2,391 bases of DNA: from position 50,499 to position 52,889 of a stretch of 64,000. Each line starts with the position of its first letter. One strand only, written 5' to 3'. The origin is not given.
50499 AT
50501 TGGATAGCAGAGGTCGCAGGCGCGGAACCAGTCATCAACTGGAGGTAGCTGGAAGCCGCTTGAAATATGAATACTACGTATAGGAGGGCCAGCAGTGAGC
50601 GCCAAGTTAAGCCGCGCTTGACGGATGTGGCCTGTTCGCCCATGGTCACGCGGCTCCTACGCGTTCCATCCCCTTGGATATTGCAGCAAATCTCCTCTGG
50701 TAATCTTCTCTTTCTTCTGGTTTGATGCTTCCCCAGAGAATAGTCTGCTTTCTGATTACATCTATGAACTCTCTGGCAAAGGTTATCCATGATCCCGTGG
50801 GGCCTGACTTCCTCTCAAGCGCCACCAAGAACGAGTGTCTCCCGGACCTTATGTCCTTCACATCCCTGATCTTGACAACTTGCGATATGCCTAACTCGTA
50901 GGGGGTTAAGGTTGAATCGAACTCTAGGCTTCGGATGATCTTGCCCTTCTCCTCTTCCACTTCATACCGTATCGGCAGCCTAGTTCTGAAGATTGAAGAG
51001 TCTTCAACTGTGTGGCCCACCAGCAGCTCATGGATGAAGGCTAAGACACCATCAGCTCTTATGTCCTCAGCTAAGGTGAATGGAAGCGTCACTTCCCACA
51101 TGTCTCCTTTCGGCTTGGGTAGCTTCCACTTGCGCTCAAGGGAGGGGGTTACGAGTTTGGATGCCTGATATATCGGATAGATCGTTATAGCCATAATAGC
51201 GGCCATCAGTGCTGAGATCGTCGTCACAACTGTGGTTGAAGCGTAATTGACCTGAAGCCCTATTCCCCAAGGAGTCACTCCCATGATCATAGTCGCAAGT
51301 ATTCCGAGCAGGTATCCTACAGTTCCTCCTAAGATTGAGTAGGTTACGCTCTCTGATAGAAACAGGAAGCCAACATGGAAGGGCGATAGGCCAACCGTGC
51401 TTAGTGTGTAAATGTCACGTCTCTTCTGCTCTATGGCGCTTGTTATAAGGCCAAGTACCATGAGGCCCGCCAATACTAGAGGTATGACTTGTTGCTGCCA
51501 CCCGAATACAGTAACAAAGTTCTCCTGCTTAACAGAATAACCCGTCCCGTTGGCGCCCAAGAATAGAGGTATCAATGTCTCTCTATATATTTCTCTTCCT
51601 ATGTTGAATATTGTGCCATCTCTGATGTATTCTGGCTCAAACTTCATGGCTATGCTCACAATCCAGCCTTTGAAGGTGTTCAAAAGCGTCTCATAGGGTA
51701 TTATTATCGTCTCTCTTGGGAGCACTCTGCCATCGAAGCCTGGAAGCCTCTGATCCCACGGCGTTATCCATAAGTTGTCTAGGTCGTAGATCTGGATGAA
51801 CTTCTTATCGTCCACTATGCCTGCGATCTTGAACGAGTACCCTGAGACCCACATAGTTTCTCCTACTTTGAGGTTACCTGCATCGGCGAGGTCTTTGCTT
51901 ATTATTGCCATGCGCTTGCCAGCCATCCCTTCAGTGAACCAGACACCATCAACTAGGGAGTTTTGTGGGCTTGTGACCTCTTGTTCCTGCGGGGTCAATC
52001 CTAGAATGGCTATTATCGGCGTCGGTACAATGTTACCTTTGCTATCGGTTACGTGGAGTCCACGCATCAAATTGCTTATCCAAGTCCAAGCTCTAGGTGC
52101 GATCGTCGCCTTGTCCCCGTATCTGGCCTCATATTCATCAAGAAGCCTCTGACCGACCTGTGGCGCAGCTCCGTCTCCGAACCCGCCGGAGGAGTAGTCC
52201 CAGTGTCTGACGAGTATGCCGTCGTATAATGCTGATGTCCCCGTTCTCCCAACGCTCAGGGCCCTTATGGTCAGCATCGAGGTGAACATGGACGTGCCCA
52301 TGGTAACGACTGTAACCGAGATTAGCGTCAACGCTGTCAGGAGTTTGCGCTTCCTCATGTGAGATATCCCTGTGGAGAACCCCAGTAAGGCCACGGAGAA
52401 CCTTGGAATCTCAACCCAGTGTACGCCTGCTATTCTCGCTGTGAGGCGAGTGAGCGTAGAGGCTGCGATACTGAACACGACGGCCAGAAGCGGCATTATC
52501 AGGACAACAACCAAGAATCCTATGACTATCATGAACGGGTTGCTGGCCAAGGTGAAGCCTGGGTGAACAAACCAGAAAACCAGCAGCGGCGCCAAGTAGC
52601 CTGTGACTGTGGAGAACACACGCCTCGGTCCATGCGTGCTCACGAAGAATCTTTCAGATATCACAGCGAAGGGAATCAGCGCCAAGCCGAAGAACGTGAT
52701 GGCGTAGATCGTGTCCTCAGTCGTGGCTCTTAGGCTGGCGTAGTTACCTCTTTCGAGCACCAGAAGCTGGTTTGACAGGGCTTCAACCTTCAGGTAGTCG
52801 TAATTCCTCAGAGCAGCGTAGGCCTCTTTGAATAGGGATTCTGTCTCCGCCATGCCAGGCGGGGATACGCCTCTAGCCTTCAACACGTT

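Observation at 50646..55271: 1541-aa fusion of a PSMA/TfR-like M28+PA ectodomain with degenerate metal ligands to an FtsX/MacB-type permease, with no ABC ATPase nearby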

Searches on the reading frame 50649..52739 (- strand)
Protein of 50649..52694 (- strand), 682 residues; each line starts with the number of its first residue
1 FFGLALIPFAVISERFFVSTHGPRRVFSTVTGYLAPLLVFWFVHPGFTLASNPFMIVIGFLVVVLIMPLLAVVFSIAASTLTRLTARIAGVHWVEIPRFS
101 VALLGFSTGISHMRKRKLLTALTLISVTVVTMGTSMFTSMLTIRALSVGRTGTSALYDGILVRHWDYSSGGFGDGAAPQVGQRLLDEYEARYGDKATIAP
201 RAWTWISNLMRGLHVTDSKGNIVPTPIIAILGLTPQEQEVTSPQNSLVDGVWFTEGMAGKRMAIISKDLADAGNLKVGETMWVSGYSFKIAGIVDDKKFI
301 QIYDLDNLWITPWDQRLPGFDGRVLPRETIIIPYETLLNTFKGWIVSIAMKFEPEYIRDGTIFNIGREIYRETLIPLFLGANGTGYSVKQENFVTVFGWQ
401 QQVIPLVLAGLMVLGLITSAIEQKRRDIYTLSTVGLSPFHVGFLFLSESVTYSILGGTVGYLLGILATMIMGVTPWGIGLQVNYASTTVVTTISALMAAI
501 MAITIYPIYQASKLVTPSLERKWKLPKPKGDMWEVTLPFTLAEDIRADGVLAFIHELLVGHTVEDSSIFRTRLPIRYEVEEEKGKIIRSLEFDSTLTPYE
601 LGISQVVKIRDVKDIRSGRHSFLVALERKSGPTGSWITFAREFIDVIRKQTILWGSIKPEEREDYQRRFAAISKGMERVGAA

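Call 21: search_solved_structures(query=window:50649-52694:-, max_evalue=1, show_alignments=2)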
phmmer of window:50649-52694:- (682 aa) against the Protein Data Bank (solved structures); distinct sequences matched with E-value up to 1: 15.
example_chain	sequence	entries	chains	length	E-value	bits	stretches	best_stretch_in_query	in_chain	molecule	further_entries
7mdx_B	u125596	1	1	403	0.0029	19.3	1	228-469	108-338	Lipoprotein-releasing system transmembrane protein LolE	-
7arh_E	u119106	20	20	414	0.0031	19.2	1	228-469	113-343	Lipoprotein-releasing system transmembrane protein LolE | Lipoprotein transporter subunit LolE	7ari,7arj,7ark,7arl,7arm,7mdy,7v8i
9rli_E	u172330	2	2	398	0.012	17.3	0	228-284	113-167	Lipoprotein-releasing system transmembrane protein LolE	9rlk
5lil_A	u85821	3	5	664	0.021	16.4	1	314-499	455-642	Macrolide export ATP-binding/permease protein MacB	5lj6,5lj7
7arh_C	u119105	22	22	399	0.022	16.4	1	411-512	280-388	Lipoprotein-releasing ABC transporter permease subunit LolC | Lipo-releasing system transmembrane protein lolC | Lipoprotein-releasing system transmembrane prot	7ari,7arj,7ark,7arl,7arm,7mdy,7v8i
7mdx_A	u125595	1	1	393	0.04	15.5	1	411-512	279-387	Lipoprotein-releasing system transmembrane protein LolC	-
5gko_A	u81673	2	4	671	0.057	15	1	394-514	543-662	Macrolide export ATP-binding/permease protein MacB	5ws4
9o9x_C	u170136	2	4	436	0.083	14.5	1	404-494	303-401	ABC transporter permease YtrF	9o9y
7xke_R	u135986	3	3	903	0.14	13.8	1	462-550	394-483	Adhesion G-protein coupled receptor G2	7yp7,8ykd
9w2w_A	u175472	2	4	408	0.18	13.4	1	403-477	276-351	LolF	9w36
9w37_A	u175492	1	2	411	0.18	13.3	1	403-480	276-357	LolF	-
7wui_R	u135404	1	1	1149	0.19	13.3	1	462-550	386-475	Adhesion G-protein coupled receptor G2,mCherry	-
9w35_A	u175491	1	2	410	0.19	13.2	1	403-480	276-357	LolF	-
5xu1_M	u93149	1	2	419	0.25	12.9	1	400-514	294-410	ABC transporter permeae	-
5nik_J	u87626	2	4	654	0.27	12.8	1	399-481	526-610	Macrolide export ATP-binding/permease protein MacB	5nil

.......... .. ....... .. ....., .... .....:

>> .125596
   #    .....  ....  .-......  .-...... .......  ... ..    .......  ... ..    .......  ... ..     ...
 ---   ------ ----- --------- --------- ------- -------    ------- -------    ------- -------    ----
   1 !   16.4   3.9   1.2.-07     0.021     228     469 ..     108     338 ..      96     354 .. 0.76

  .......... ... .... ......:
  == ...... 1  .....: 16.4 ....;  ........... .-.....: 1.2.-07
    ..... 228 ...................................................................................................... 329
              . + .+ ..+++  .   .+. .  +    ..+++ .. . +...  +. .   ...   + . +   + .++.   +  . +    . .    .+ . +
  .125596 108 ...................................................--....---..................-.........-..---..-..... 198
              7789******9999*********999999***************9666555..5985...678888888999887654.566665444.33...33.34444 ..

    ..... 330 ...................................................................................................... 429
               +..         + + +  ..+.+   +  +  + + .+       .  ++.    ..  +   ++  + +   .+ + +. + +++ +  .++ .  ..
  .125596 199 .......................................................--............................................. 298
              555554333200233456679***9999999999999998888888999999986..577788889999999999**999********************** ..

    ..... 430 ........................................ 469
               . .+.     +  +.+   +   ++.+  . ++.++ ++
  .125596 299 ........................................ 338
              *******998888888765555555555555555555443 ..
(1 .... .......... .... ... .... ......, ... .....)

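Call 39: predict_structure(alignment_id=A2)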
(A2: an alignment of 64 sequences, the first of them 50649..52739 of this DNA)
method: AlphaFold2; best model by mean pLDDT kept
length: 697 residues; sequences in the alignment: 64
mean_pLDDT: 86.6   pTM: 0.66
mean pLDDT of the five models: 86.6, 85.5, 84.4, 84.4, 84.1
residues with pLDDT >= 90: 356; 70-90: 281; 50-70: 47; < 50: 13
segments of 3 or more residues with pLDDT < 50: 184-192, 533-536
pLDDT, mean of each block of 10 residues (from residue 1): 74 87 93 92 92 89 82 83 85 83 71 79 90 91 89 67 89 90 44 72 94 95 80 91 95 96 96 95 95 94 97 95 92 83 96 92 94 88 89 93 80 74 82 82 73 84 93 93 82 59 85 88 82 57 95 89 94 89 92 91 96 94 96 93 96 94 86 85 90 74
secondary structure, 60 per line:
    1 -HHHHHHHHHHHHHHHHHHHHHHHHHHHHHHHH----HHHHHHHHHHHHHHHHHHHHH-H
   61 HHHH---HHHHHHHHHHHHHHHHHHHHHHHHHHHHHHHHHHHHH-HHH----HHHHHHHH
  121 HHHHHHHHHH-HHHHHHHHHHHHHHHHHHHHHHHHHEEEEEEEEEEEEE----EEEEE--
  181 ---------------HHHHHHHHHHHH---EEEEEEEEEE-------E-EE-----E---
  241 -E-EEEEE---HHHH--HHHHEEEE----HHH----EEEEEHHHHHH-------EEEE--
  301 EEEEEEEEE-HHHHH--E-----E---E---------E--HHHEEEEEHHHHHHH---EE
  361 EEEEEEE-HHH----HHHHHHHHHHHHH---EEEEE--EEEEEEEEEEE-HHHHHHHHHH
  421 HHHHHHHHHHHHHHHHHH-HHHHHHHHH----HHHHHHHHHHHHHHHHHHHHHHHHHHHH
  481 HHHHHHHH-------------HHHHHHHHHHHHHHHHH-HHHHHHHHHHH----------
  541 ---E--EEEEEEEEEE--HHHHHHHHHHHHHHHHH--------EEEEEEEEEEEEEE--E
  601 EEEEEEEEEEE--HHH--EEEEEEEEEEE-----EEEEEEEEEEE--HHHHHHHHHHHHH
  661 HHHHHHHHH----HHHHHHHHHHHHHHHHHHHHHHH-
elements in order (helices of 4 or more, strands of 3 or more residues): H2-33 H38-58 H60-64 H68-104 H113-130 H132-156 E157-169 E174-178 H196-207 E211-220 E244-248 H252-255 H258-261 E262-265 E277-281 H282-287 E295-298 E301-309 H311-315 E344-348 H349-355 E359-367 H376-388 E392-396 E399-409 H411-438 H440-448 H453-488 H502-518 H520-530 E547-556 H559-575 E584-597 E600-611 E619-629 E635-645 H648-669 H674-696

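Call 43: fold_search(model_id=the predicted structure, library=pdb)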
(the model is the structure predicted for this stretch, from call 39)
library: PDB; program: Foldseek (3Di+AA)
matches with E <= 10: 925; with E <= 0.001: 25
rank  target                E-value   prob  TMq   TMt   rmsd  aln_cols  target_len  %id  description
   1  5gko_A                5.1e-11  1.00  0.24  0.25  14.0       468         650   13  Crystal structure of tripartite-type ABC transporter, MacB from Acinetobacter baumannii (released 2017-11-15)
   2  5xu1_M                1.4e-10  1.00  0.21  0.36  17.0       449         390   14  Structure of a non-canonical ABC transporter from Streptococcus pneumoniae R6 (released 2018-01-24)
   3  9rlc_E                3.6e-10  1.00  0.21  0.33  16.4       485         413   14  LolCDE complex with Lpp lipoprotein (released 2026-01-21)
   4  9xro_E                5.0e-10  1.00  0.21  0.36  16.9       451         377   15  LolCDE in complex with SMT-738_3 (released 2026-03-18)
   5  9rld_E                6.5e-10  1.00  0.21  0.33  16.2       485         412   13  LolCDE complex with Lpp lipoprotein (released 2026-01-21)
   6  9rld_C                1.8e-09  1.00  0.21  0.34  18.0       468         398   14  LolCDE complex with Lpp lipoprotein (released 2026-01-21)
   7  9rli_E                2.9e-09  1.00  0.22  0.34  16.0       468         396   13  LolCDEdelta(235-252) complex with Pal lipoprotein (released 2026-01-21)
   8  5lil_B                3.5e-09  1.00  0.24  0.28  15.4       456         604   12  Structure of Aggregatibacter actinomycetemcomitans MacB bound to ATPyS (P21) (released 2017-11-15)
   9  5lj7_B                4.6e-09  1.00  0.24  0.28  15.4       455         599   12  Structure of Aggregatibacter actinomycetemcomitans MacB bound to ATP (P21) (released 2017-11-15)
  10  5nik_J                7.5e-09  1.00  0.22  0.24  15.8       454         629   15  Structure of the MacAB-TolC ABC-type tripartite multidrug efflux pump (released 2017-05-24)
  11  7arh_E                7.5e-09  1.00  0.18  0.28  17.4       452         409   14  LolCDE in complex with lipoprotein (released 2021-04-07)
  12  7mdx_A                9.0e-09  1.00  0.21  0.34  17.4       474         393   14  LolCDE nucleotide-free (released 2021-08-11)
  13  5lj6                  1.5e-08  1.00  0.25  0.28  15.4       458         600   12  Structure of Aggregatibacter actinomycetemcomitans MacB bound to ATPyS (P6522) (released 2017-11-15)
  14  5xu1_S                5.3e-08  1.00  0.20  0.35  16.9       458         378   13  Structure of a non-canonical ABC transporter from Streptococcus pneumoniae R6 (released 2018-01-24)
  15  7w78_B                6.0e-08  1.00  0.19  0.36  17.2       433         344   13  Heme exporter HrtBA in complex with Mg-AMPPNP (released 2022-06-22)
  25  5udf_C                2.5e-04  1.00  0.18  0.52   7.8       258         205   13  Structure of the N-terminal domain of lipoprotein-releasing system transmembrane protein LolE from Acinetobacter bauma (released 2017-01-18)
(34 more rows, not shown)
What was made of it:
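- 50649..51155 (-): Conserved, family-specific cytoplasmic tail (aa ~1373-1541), alpha/beta fold, no nucleotide-binding motif. Weak helix-grip (SRPBCC-like) Foldseek hits (call 43).
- Checked: It matches the C-terminal half to MacB, LolC/E and HrtB (call 43).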
